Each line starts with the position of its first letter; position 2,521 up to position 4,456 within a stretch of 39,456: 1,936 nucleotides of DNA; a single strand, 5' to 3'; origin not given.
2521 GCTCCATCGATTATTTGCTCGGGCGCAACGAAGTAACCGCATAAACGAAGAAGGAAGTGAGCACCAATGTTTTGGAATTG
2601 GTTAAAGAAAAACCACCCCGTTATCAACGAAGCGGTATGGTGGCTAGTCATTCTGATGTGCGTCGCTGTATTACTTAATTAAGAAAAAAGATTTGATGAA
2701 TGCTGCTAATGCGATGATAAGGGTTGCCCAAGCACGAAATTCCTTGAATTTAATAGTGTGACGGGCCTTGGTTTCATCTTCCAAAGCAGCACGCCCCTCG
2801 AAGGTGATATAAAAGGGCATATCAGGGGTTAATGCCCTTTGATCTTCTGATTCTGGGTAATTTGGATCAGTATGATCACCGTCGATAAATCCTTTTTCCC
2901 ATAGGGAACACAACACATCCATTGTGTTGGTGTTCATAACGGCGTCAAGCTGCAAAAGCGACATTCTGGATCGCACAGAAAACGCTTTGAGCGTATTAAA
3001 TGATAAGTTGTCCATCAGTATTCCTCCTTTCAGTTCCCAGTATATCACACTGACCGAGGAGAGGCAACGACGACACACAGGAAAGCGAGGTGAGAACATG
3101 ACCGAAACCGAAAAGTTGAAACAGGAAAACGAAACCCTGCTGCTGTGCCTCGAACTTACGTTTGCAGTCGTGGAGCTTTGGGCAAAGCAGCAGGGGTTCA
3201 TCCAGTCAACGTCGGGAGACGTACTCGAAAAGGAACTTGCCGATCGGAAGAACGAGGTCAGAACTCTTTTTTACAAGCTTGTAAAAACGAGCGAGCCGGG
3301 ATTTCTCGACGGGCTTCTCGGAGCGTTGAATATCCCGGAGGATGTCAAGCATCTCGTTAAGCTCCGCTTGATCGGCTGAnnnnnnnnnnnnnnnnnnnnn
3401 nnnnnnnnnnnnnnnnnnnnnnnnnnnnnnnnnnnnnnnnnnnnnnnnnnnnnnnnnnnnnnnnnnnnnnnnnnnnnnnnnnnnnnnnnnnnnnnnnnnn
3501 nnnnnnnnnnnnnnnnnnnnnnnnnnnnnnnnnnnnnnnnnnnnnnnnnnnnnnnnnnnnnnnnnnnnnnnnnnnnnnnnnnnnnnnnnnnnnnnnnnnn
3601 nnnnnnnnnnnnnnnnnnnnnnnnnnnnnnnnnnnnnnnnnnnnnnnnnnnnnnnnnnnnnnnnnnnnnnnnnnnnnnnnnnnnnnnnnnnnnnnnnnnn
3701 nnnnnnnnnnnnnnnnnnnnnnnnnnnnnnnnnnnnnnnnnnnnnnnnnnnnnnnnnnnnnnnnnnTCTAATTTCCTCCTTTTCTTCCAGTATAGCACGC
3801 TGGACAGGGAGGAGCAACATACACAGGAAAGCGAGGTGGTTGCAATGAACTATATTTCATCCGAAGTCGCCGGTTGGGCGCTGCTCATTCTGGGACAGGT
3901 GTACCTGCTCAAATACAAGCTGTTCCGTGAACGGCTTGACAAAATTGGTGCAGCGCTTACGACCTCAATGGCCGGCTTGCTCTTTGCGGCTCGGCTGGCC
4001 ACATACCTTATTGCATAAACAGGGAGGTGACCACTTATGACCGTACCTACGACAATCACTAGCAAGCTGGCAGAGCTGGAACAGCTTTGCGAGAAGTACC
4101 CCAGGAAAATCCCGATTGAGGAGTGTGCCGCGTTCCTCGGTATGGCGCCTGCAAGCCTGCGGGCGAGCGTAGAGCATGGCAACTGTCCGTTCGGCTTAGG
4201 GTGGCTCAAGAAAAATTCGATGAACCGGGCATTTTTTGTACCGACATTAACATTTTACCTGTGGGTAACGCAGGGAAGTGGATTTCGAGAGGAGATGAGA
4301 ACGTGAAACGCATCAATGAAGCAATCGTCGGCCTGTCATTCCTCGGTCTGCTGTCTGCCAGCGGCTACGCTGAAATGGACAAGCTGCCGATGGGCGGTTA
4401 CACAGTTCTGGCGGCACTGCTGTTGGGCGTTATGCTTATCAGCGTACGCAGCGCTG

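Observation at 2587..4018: Duplicated bidirectional promoter/RBS cassette driving two antisense-embedded lysogeny-orientation genes inside the early operon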

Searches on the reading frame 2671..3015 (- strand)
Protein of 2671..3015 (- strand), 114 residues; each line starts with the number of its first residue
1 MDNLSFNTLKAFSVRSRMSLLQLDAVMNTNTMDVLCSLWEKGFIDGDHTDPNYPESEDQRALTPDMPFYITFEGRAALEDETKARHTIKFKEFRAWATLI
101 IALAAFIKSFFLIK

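Call 9: search_protein_families(library=pfam, proteins=[window:2671-3015:-], max_evalue=1)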
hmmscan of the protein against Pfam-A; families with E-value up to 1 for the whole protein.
window:2671-3015:- (114 aa): 0 families

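Call 10: search_protein_families(library=phrogs, proteins=[window:2671-3015:-], max_evalue=1)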
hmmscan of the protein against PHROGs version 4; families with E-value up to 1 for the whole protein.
window:2671-3015:- (114 aa): 0 families

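Call 20: find_homologous_proteins(query=window:2671-3015:-)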
Query window:2671-3015:- (114 aa): 13 proteins with E <= 0.001 among 19 candidates.
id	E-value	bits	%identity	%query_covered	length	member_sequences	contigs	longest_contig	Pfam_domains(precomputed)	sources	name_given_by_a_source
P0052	3.1e-60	219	89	98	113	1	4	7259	-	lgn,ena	-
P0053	2.8e-59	216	87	98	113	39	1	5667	-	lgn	-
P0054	1.3e-43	165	72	98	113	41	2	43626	-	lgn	-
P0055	3.8e-42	161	64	98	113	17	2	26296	-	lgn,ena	-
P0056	2.0e-38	149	66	98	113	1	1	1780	-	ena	-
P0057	1.4e-33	133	98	56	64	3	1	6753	-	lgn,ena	-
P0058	1.0e-13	69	41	97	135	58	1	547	-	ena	-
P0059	2.0e-7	49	97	27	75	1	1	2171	-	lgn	-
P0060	6.5e-6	44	36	97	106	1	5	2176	-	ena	-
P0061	1.8e-5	43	34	98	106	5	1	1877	-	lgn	-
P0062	3.1e-5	42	32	98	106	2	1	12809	-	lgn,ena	-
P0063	1.3e-4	40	33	86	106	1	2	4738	-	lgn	-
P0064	1.4e-4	40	31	98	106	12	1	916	-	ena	-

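Call 21: find_encoding_contigs(protein=P0054, flank=4000, max_places=3)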
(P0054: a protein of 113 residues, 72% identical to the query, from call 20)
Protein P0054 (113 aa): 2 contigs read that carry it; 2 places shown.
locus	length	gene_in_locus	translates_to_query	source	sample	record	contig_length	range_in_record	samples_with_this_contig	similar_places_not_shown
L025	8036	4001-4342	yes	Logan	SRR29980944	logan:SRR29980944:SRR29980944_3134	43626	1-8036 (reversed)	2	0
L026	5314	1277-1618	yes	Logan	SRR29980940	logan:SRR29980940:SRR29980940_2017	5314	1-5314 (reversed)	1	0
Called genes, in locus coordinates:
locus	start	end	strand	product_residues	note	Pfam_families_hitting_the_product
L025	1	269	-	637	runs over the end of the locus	PF02463:SMC_N (weak), PF13476:AAA_23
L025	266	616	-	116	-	-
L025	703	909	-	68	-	PF12728:HTH_17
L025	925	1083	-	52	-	-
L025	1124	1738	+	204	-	-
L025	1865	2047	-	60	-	-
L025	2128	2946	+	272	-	-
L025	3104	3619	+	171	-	-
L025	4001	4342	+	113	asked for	-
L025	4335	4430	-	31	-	-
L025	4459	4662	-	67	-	PF13560:HTH_31 (weak), PF01381:HTH_3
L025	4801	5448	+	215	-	PF13443:HTH_26 (weak), PF00717:Peptidase_S24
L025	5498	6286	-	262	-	PF02498:Bro-N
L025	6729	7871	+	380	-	PF00589:Phage_integrase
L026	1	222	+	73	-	?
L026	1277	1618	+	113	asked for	-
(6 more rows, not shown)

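Call 22: find_encoding_contigs(protein=P0055, flank=4000, max_places=3)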
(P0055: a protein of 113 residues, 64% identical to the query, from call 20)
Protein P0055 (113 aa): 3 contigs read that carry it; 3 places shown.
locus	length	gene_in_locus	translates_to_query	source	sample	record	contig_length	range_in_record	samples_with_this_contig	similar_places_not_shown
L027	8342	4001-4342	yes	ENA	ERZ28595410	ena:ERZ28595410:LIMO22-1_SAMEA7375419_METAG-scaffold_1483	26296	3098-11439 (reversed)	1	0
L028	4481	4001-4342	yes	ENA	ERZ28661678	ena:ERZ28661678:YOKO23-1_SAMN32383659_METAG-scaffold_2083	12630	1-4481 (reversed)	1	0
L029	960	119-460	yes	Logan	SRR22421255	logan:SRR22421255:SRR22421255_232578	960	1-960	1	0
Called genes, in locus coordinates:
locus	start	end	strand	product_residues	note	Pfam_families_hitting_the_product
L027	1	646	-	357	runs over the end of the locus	PF13479:AAA_24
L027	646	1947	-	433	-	PF02463:SMC_N (faint), PF13175:AAA_15 (weak), PF13476:AAA_23 (weak)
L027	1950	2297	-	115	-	-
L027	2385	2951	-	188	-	-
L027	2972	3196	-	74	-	-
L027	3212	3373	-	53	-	-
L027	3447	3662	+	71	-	-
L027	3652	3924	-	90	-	-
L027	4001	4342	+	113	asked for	-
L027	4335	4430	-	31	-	-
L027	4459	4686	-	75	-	PF05339:DUF739, PF13443:HTH_26 (weak)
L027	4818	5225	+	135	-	PF01381:HTH_3, PF13443:HTH_26 (weak)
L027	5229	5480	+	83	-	-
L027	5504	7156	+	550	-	PF13208:TerB_N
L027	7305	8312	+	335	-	PF00589:Phage_integrase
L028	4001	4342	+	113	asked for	-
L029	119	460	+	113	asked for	-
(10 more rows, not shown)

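Call 23: find_encoding_contigs(protein=P0062, flank=4000, max_places=3)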
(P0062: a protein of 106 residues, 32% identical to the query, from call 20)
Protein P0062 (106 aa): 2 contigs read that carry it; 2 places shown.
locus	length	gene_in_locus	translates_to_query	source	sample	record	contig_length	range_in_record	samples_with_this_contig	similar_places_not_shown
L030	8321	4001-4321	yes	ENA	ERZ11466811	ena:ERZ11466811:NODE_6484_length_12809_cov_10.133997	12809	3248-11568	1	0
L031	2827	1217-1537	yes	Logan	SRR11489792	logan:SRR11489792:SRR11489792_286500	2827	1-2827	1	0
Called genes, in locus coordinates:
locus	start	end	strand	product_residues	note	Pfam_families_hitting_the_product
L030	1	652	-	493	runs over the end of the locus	PF14284:PcfJ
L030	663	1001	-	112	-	-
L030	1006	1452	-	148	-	-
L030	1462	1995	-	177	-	-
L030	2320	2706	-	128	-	-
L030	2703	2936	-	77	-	-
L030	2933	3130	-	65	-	-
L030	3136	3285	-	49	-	-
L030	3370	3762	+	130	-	-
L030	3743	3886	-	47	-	-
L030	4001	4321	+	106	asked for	-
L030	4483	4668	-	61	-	PF12844:HTH_19, PF13560:HTH_31, PF13443:HTH_26, PF01381:HTH_3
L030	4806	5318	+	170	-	PF01381:HTH_3 (weak)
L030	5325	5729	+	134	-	-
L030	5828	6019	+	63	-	-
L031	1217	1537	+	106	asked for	-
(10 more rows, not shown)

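Call 26: search_protein_families(library=padloc, proteins=[window:2671-3015:-], max_evalue=1)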
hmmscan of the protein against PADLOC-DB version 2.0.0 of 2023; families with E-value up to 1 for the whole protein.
window:2671-3015:- (114 aa): 0 families

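Call 27: search_protein_families(library=ncbifam, proteins=[window:2671-3015:-], max_evalue=1)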
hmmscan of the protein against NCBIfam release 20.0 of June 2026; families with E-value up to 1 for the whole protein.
window:2671-3015:- (114 aa): 0 families

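Call 40: predict_structure(alignment_id=A3)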
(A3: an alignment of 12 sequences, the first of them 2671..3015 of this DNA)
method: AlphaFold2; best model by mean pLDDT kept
length: 114 residues; sequences in the alignment: 12
mean_pLDDT: 81.6   pTM: 0.60
mean pLDDT of the five models: 81.6, 80.9, 80.1, 78.7, 78.6
residues with pLDDT >= 90: 6; 70-90: 92; 50-70: 16; < 50: 0
segments of 3 or more residues with pLDDT < 50: none
pLDDT, mean of each block of 10 residues (from residue 1): 87 85 88 88 82 62 80 90 81 82 81 60
secondary structure, 60 per line:
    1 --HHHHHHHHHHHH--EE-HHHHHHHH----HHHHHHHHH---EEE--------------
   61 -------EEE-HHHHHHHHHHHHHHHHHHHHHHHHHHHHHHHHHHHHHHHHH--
elements in order: H3-14 H20-27 H32-40 E44-46 E68-70 H72-112

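Call 50: fold_search(model_id=the predicted structure, library=pdb)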
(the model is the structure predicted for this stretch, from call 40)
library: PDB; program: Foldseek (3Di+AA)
matches with E <= 10: 943; with E <= 0.001: 0
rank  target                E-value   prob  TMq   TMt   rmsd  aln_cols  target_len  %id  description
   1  3vod_A                1.1e-03  1.00  0.53  0.45   4.2        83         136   18  Crystal Structure of mutant MarR C80S from E.coli (released 2013-03-06)
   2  6pcp_A                1.2e-03  1.00  0.61  0.50   2.7        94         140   17  Mechanism for regulation of DNA binding of Bordetella bronchiseptica BpsR by 6-hydroxynicotinic acid (released 2019-11-06)
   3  5h3r_B                1.6e-03  1.00  0.53  0.43   4.2        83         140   18  Crystal Structure of mutant MarR C80S from E.coli complexed with operator DNA (released 2017-08-02)
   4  5h3r_A                1.7e-03  1.00  0.53  0.43   4.3        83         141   18  Crystal Structure of mutant MarR C80S from E.coli complexed with operator DNA (released 2017-08-02)
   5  3vod_B                1.8e-03  1.00  0.53  0.45   4.2        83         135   18  Crystal Structure of mutant MarR C80S from E.coli (released 2013-03-06)
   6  1jgs                  2.2e-03  1.00  0.61  0.51   4.8        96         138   17  Multiple Antibiotic Resistance Repressor, MarR (released 2001-12-28)
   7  4yif_C                2.4e-03  1.00  0.48  0.40  10.8       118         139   18  Crystal structure of Rv0880 (released 2015-06-10)
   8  3vb2_A                2.6e-03  1.00  0.52  0.44   4.2        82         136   18  Crystal Structure of the Reduced Form of MarR from E.coli (released 2013-01-30)
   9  4jba_B                3.0e-03  1.00  0.57  0.48   1.7        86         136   16  Crystal Structure of the Oxidized Form of MarR from E.coli (released 2013-10-16)
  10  6pcp_C                3.0e-03  1.00  0.60  0.50   3.0        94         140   18  Mechanism for regulation of DNA binding of Bordetella bronchiseptica BpsR by 6-hydroxynicotinic acid (released 2019-11-06)
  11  3voe_B                3.2e-03  1.00  0.53  0.45   4.2        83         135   18  Crystal Structure of wild type MarR (apo form) from E.coli (released 2013-03-06)
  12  2z99                  3.6e-03  1.00  0.48  0.35   2.7        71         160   21  Crystal Structure of ScpB from Mycobacterium tuberculosis (released 2007-10-09)
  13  3cjn                  3.6e-03  1.00  0.50  0.40   8.4       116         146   16  Crystal structure of transcriptional regulator, MarR family, from Silicibacter pomeroyi (released 2008-03-25)
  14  4i98_C                3.9e-03  1.00  0.47  0.33   4.5        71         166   15  Crystal structure of the complex between ScpA(residues 1-160)-ScpB(residues 1-183) (released 2013-01-30)
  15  7el3_B                3.9e-03  1.00  0.58  0.50  12.6       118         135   13  Crystal structure of HpaR-DNA complex from Acinetobacter baumannii (released 2022-01-19)
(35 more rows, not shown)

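Call 66: search_solved_structures(query=A3, max_evalue=10)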
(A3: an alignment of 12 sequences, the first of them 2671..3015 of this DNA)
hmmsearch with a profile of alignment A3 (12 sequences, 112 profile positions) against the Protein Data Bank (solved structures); distinct sequences matched with E-value up to 10: 5.
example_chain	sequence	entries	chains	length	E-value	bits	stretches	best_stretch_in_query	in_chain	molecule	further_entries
1uly_A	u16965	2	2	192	0.052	17.4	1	4-53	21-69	hypothetical protein PH1932 | hypothetical transcription regulator protein, PH1932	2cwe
3nrv_A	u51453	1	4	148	0.2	15.5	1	7-55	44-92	Putative transcriptional regulator (MarR/EmrR family)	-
5a7r_A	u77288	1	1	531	0.89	13.4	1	23-78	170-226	POLY(ADP-RIBOSE) GLYCOHYDROLASE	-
4a0d_A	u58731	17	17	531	0.89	13.4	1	23-78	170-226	POLY(ADP-RIBOSE) GLYCOHYDROLASE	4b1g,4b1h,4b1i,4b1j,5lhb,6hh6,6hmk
6o9x_A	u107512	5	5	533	0.9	13.4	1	23-78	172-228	Poly(ADP-ribose) glycohydrolase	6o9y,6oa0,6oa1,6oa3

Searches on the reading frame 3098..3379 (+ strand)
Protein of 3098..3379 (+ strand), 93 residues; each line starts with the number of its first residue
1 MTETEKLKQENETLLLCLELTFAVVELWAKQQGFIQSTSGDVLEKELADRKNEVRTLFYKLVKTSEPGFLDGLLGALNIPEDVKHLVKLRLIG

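Call 9: search_protein_families(library=pfam, proteins=[window:3098-3379:+], max_evalue=1)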
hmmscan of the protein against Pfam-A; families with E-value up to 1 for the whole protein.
window:3098-3379:+ (93 aa): 0 families

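Call 10: search_protein_families(library=phrogs, proteins=[window:3098-3379:+], max_evalue=1)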
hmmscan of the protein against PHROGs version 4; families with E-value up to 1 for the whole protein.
window:3098-3379:+ (93 aa): 0 families

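Call 26: search_protein_families(library=padloc, proteins=[window:3098-3379:+], max_evalue=1)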
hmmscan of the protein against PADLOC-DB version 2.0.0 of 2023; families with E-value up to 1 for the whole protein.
window:3098-3379:+ (93 aa): 0 families

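Call 27: search_protein_families(library=ncbifam, proteins=[window:3098-3379:+], max_evalue=1)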
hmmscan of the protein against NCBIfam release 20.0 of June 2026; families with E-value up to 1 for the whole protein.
window:3098-3379:+ (93 aa): 0 families

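Call 94: find_homologous_proteins(query=window:3098-3379:+)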
Query window:3098-3379:+ (93 aa): 25 proteins with E <= 0.001 among 27 candidates.
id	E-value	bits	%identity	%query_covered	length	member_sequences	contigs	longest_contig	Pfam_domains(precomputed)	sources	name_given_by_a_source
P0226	3.9e-49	182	98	100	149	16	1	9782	-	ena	-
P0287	1.2e-45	171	91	100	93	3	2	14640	-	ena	-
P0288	9.9e-45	168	90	100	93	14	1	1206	-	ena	-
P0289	2.6e-44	167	90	100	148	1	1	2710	-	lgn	-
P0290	2.9e-44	167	88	100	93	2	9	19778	-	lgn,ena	-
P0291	5.7e-41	156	85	100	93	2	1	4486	-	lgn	-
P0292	6.8e-41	156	84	100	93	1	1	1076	-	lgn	-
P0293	6.8e-37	143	76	99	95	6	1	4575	-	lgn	-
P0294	1.2e-36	142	76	97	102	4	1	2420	-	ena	-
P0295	2.5e-36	141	74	99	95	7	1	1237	-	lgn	-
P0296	1.1e-35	139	74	99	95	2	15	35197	-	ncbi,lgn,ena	-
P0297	1.9e-34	135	74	97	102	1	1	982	-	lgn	-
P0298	6.5e-34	134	75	94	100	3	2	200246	-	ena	-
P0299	1.2e-33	133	73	94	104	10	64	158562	-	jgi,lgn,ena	jgi:hypothetical protein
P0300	6.0e-33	130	64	99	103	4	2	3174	-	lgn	-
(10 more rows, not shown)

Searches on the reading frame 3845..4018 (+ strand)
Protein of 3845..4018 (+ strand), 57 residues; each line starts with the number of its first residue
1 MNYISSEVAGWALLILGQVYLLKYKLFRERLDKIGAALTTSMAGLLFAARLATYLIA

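Call 9: search_protein_families(library=pfam, proteins=[window:3845-4018:+], max_evalue=1)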
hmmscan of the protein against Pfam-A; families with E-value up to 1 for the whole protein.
window:3845-4018:+ (57 aa): 0 families

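Call 10: search_protein_families(library=phrogs, proteins=[window:3845-4018:+], max_evalue=1)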
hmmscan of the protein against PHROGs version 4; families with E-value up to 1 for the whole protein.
window:3845-4018:+ (57 aa): 1 family
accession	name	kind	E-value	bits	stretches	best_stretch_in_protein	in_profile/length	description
phrog_9296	-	unknown function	0.026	15.8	1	11-48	10-47/59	-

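Call 26: search_protein_families(library=padloc, proteins=[window:3845-4018:+], max_evalue=1)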
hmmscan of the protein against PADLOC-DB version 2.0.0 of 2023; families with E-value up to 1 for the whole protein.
window:3845-4018:+ (57 aa): 0 families

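Call 27: search_protein_families(library=ncbifam, proteins=[window:3845-4018:+], max_evalue=1)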
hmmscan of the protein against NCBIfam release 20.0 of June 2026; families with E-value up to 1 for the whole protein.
window:3845-4018:+ (57 aa): 0 families

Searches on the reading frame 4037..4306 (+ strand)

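Call 9: search_protein_families(library=pfam, proteins=[window:4037-4306:+], max_evalue=1)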
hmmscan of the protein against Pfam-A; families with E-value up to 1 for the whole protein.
window:4037-4306:+ (89 aa): 1 family
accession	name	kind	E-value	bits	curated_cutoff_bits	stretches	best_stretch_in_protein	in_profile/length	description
PF03534.18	SpvB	-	0.13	11.9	22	1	24-56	10-43/287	Salmonella virulence plasmid 65kDa B protein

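Call 10: search_protein_families(library=phrogs, proteins=[window:4037-4306:+], max_evalue=1)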
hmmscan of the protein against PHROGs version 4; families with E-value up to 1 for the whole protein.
window:4037-4306:+ (89 aa): 3 families
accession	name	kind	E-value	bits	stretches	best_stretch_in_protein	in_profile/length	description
phrog_6058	-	unknown function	0.00011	23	1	22-74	22-74/113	-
phrog_597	-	DNA, RNA and nucleotide metabolism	0.029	15.3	1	22-51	110-140/200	DNA binding protein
phrog_9668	-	integration and excision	0.45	11.7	1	21-79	12-66/114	excisionase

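Call 26: search_protein_families(library=padloc, proteins=[window:4037-4306:+], max_evalue=1)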
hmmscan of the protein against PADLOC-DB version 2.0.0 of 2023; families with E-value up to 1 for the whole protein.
window:4037-4306:+ (89 aa): 0 families

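Call 27: search_protein_families(library=ncbifam, proteins=[window:4037-4306:+], max_evalue=1)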
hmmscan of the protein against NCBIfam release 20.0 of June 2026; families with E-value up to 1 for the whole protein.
window:4037-4306:+ (89 aa): 0 families
